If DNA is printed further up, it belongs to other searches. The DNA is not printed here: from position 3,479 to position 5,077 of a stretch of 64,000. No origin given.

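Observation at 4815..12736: Chimeric rpmH'/rnpA'|MFS' join and three core-gene patches: the footprint of a tandem duplication later filled with foreign genes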

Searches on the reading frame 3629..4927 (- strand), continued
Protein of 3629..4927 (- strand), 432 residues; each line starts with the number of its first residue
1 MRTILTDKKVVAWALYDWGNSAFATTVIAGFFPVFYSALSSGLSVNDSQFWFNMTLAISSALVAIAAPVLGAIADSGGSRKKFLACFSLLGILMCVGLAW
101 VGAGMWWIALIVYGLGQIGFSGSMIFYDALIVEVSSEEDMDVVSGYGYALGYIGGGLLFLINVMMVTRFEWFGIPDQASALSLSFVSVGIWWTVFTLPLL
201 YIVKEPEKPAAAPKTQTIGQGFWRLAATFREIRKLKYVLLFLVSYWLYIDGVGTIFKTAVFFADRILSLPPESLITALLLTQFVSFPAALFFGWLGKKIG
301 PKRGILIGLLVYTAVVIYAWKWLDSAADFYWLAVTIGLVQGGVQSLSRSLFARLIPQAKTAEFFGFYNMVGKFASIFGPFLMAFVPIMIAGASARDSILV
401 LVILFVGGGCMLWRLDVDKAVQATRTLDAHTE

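Call 22: find_homologous_proteins(query=window:3629-4927:-, max_evalue=1e-100)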
Query window:3629-4927:- (432 aa): 6798 proteins with E <= 1e-100 among 8000 candidates; the best 120 are listed.
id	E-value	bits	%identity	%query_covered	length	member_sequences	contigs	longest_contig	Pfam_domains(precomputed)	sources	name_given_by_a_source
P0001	1.2e-278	942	100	100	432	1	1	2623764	PF07690.22,PF11700.15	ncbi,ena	-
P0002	1.4e-244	830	88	100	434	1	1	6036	PF07690.22,PF11700.15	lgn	-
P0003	1.9e-242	823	87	100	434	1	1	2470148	PF07690.22,PF11700.15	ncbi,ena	-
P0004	2.2e-240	816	86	100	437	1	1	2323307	PF07690.22,PF11700.15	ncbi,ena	-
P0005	3.0e-239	813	86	100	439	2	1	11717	PF07690.22,PF11700.15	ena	-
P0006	6.4e-239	811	88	98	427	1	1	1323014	PF07690.22,PF11700.15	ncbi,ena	-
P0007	2.7e-231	786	85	99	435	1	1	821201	PF07690.22,PF11700.15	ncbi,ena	-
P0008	5.0e-228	776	83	100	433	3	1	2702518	PF07690.22,PF11700.15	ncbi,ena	-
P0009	1.3e-227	774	82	100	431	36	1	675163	PF07690.22,PF11700.15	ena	-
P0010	5.0e-214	729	77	98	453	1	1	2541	PF07690.22,PF11700.15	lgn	-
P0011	7.2e-194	663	69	99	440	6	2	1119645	PF07690.22,PF11700.15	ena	-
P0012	1.4e-192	659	70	100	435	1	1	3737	PF07690.22,PF11700.15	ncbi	-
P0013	5.4e-192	657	70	99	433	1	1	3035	PF07690.22,PF11700.15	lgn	-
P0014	2.3e-191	655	68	99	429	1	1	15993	PF13347.13,PF07690.22,PF11700.15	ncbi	ncbi:MAG: MFS transporter [bacterium]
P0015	4.2e-191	654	69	99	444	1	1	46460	PF07690.22,PF11700.15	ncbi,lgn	-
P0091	6.6e-175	600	63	99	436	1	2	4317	PF07690.22,PF11700.15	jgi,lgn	-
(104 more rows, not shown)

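Call 23: find_encoding_contigs(protein=P0001, flank=10000, max_places=6)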
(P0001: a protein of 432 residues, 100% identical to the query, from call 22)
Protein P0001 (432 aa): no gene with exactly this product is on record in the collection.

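Call 24: find_encoding_contigs(protein=P0003, flank=10000, max_places=4)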
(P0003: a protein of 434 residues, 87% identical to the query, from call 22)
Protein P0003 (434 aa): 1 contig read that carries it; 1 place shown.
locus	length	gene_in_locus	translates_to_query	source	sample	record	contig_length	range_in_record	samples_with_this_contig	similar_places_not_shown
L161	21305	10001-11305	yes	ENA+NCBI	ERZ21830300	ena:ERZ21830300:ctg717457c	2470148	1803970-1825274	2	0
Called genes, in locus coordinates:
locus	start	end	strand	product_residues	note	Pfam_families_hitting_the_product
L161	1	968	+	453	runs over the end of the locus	PF06808:DctM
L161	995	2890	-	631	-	PF01134:GIDA, PF12831:FAD_oxidored, PF21680:GIDA_C_1st, PF13932:SAM_GIDA_C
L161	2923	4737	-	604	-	PF10473:CENP-F_leu_zip (faint), PF28422:CCDC89 (faint), PF20492:ERM_helical (weak)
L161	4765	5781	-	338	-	-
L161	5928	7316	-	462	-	PF10396:TrmE_N, PF12631:MnmE_helical, PF01926:MMR_HSR1, PF02421:FeoB_N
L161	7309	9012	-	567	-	PF14849:YidC_periplas, PF02096:60KD_IMP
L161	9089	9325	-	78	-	PF01809:YidD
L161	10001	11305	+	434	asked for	PF07690:MFS_1, PF11700:ATG22, PF07690:MFS_1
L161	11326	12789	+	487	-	PF00282:Pyridoxal_deC, PF01212:Beta_elim_lyase (weak)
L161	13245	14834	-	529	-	PF01019:G_glu_transpept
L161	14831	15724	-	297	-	PF00892:EamA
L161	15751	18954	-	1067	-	PF00873:ACR_tran, PF03176:MMPL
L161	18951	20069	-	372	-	PF25954:Beta-barrel_RND_2 (faint), PF00364:Biotin_lipoyl (faint), PF25917:BSH_RND, PF25919:BSH_CusB (faint), PF25973:BSH_CzcB (faint), PF25989:YknX_C (weak)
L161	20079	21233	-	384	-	PF21088:MS_channel_1st, PF00924:MS_channel_2nd, PF21082:MS_channel_3rd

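Call 25: find_encoding_contigs(protein=P0006, flank=10000, max_places=4)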
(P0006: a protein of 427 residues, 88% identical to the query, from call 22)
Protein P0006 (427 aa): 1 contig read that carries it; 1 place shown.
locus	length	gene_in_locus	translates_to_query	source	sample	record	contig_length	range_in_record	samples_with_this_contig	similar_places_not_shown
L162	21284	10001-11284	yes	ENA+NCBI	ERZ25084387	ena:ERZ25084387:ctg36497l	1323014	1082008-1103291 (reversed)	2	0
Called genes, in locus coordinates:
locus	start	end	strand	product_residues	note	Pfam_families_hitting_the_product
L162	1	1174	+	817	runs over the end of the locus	PF01266:DAO, PF16350:FAO_M, PF01571:GCV_T, PF08669:GCV_T_C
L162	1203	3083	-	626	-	PF01134:GIDA, PF07992:Pyr_redox_2 (faint), PF12831:FAD_oxidored, PF21680:GIDA_C_1st, PF13932:SAM_GIDA_C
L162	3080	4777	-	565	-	-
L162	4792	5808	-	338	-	-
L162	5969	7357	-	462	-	PF10396:TrmE_N, PF12631:MnmE_helical, PF01926:MMR_HSR1, PF02421:FeoB_N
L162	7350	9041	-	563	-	PF14849:YidC_periplas, PF02096:60KD_IMP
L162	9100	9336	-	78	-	PF01809:YidD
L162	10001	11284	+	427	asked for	PF07690:MFS_1, PF11700:ATG22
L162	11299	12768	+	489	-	PF00282:Pyridoxal_deC, PF00155:Aminotran_1_2 (weak), PF01212:Beta_elim_lyase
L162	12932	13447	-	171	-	PF01797:Y1_Tnp (weak)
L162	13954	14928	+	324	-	PF13560:HTH_31, PF01381:HTH_3, PF13443:HTH_26 (faint)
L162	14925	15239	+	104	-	-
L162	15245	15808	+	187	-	-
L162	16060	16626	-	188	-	PF00578:AhpC-TSA, PF08534:Redoxin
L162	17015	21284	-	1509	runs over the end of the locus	PF00270:DEAD, PF04851:ResIII, PF18766:SWI2_SNF2 (weak), PF00271:Helicase_C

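Call 51: search_protein_families(library=pfam, proteins=[L001:8313-9878:-, L001:7237-8229:-, L001:6279-7247:-, L001:5289-6263:-, L005:7835-9733:-, L005:5432-6478:-, L005:2999-5422:-, L005:1271-2101:-], max_evalue=0.00001)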
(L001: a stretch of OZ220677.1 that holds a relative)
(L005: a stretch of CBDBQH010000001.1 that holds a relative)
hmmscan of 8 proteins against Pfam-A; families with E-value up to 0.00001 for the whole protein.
L001:8313-9878:- (521 aa): 1 family
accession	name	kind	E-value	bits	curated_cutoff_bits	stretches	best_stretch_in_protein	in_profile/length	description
PF00496.27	SBP_bac_5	-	1.4e-82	278.2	32.4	1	72-431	3-362/368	Bacterial extracellular solute-binding proteins, family 5 Middle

L001:7237-8229:- (330 aa): 2 families
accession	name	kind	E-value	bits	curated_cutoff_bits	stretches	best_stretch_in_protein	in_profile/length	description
PF00528.27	BPD_transp_1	-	2.1e-36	125.8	26.4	1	113-319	2-182/184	Binding-protein-dependent transport system inner membrane component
PF19300.4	BPD_transp_1_N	-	3e-15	56.8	23.8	1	1-100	1-113/114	Binding-prot-dependent transport system membrane comp, N-term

L001:6279-7247:- (322 aa): 2 families
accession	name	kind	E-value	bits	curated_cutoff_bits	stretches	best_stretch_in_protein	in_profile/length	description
PF00528.27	BPD_transp_1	-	9.1e-28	97.7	26.4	1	126-319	1-182/184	Binding-protein-dependent transport system inner membrane component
PF12911.12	OppC_N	-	1.3e-10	41.4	23.9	1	28-69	5-46/53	N-terminal TM domain of oligopeptide transport permease C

L001:5289-6263:- (324 aa): 2 families
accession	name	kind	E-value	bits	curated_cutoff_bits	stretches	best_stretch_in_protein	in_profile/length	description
PF00005.33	ABC_tran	-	3.9e-28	99.2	25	1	27-185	2-137/137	ABC transporter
PF08352.17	oligo_HPY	-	8.6e-21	74.5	27.1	1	236-300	1-65/65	Oligopeptide/dipeptide transporter, C-terminal region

L005:7835-9733:- (632 aa): 4 families
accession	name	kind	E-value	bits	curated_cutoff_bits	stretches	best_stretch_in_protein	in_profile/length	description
PF00587.30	tRNA-synt_2b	-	7.6e-49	166.6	29.3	1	318-527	2-178/179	tRNA synthetase class II core domain (G, H, P, S and T)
PF03129.25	HGTP_anticodon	-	6.1e-17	62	21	1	540-625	1-89/94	Anticodon binding domain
PF07973.19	tRNA_SAD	-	2.2e-15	56.8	24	1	170-218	2-44/44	Threonyl and Alanyl tRNA synthetase second additional domain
PF02824.27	TGS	-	5.3e-14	52.4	22.2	1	3-61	2-60/60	TGS domain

L005:5432-6478:- (348 aa): 2 families
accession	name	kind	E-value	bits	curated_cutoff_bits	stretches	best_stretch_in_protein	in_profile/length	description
PF01409.25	tRNA-synt_2d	-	3.5e-100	335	19.8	1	99-344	2-246/246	tRNA synthetases class II core domain (F)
PF02912.23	Phe_tRNA-synt_N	-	6.1e-22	77.8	22.3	1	26-94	1-69/69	Aminoacyl tRNA synthetase class II, N-terminal domain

L005:2999-5422:- (807 aa): 5 families
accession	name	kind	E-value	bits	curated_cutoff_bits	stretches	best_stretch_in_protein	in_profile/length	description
PF03483.22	B3_4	-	1.5e-69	233.5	29.3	1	215-388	1-174/174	B3/4 domain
PF17759.6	tRNA_synthFbeta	-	3.7e-61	206.7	22.4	1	488-690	10-214/214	Phenylalanyl tRNA synthetase beta chain CLM domain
PF03147.19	FDX-ACB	-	5.1e-28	97.8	31.1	1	705-798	1-94/94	Ferredoxin-fold anticodon binding domain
PF01588.26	tRNA_bind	-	1.2e-17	64.3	27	1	49-148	1-95/96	Putative tRNA binding domain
PF03484.21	B5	-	5.9e-17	62.1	28.6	1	409-474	1-67/67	tRNA synthetase B5 domain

L005:1271-2101:- (276 aa): 2 families
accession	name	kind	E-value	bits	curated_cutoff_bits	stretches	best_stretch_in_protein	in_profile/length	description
PF00005.33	ABC_tran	-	7.3e-32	111.3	25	1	31-178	2-136/137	ABC transporter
PF13304.12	AAA_21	-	3.4e-06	27.8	27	0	102-210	203-299/304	AAA domain, putative AbiEii toxin, Type IV TA system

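Call 52: find_encoding_contigs(protein=P0004, flank=10000, max_places=3)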
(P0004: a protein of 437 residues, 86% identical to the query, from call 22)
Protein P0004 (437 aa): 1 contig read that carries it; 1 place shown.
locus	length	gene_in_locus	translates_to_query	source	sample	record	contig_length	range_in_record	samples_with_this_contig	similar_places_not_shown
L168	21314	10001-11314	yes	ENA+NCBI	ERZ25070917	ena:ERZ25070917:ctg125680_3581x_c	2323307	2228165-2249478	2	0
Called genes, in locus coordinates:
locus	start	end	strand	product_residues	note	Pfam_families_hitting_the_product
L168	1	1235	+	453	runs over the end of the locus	PF06808:DctM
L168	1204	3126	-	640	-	PF01134:GIDA, PF12831:FAD_oxidored (weak), PF21680:GIDA_C_1st, PF13932:SAM_GIDA_C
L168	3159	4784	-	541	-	PF13851:GAS (faint), PF20492:ERM_helical (faint)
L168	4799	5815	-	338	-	-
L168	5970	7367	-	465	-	PF10396:TrmE_N, PF12631:MnmE_helical, PF01926:MMR_HSR1, PF02421:FeoB_N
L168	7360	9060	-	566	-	PF14849:YidC_periplas, PF02096:60KD_IMP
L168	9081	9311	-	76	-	PF01809:YidD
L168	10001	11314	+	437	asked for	PF07690:MFS_1, PF11700:ATG22, PF07690:MFS_1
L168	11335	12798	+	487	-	PF00282:Pyridoxal_deC, PF01212:Beta_elim_lyase (weak)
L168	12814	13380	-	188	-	PF00578:AhpC-TSA, PF08534:Redoxin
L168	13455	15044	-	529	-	PF01019:G_glu_transpept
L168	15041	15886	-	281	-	PF00892:EamA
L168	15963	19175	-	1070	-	PF00873:ACR_tran, PF03176:MMPL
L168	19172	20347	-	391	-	PF00364:Biotin_lipoyl (faint), PF25917:BSH_RND, PF25919:BSH_CusB (weak), PF25973:BSH_CzcB, PF25954:Beta-barrel_RND_2 (weak), PF25989:YknX_C (faint), PF25967:RND-MFP_C (weak)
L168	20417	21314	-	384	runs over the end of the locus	PF21088:MS_channel_1st, PF00924:MS_channel_2nd, PF21082:MS_channel_3rd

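Call 59: find_encoding_contigs(protein=P0005, flank=10000, max_places=3)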
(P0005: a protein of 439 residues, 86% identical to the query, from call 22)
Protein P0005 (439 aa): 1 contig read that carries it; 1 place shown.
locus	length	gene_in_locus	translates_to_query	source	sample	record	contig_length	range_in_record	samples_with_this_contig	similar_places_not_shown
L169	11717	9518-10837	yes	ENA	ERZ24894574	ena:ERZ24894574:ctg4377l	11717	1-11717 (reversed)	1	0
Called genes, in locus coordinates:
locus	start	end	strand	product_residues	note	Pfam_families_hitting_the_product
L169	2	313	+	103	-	?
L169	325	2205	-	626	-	PF01134:GIDA, PF12831:FAD_oxidored, PF21680:GIDA_C_1st, PF13932:SAM_GIDA_C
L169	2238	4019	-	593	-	-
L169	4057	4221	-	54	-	-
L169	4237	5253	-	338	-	-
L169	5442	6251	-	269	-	PF12631:MnmE_helical, PF01926:MMR_HSR1, PF02421:FeoB_N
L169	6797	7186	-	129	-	PF02096:60KD_IMP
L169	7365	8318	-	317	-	PF14849:YidC_periplas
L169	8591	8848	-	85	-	PF01809:YidD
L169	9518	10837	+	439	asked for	PF07690:MFS_1, PF11700:ATG22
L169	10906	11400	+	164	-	PF00106:adh_short, PF13561:adh_short_C2 (weak)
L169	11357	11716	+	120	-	?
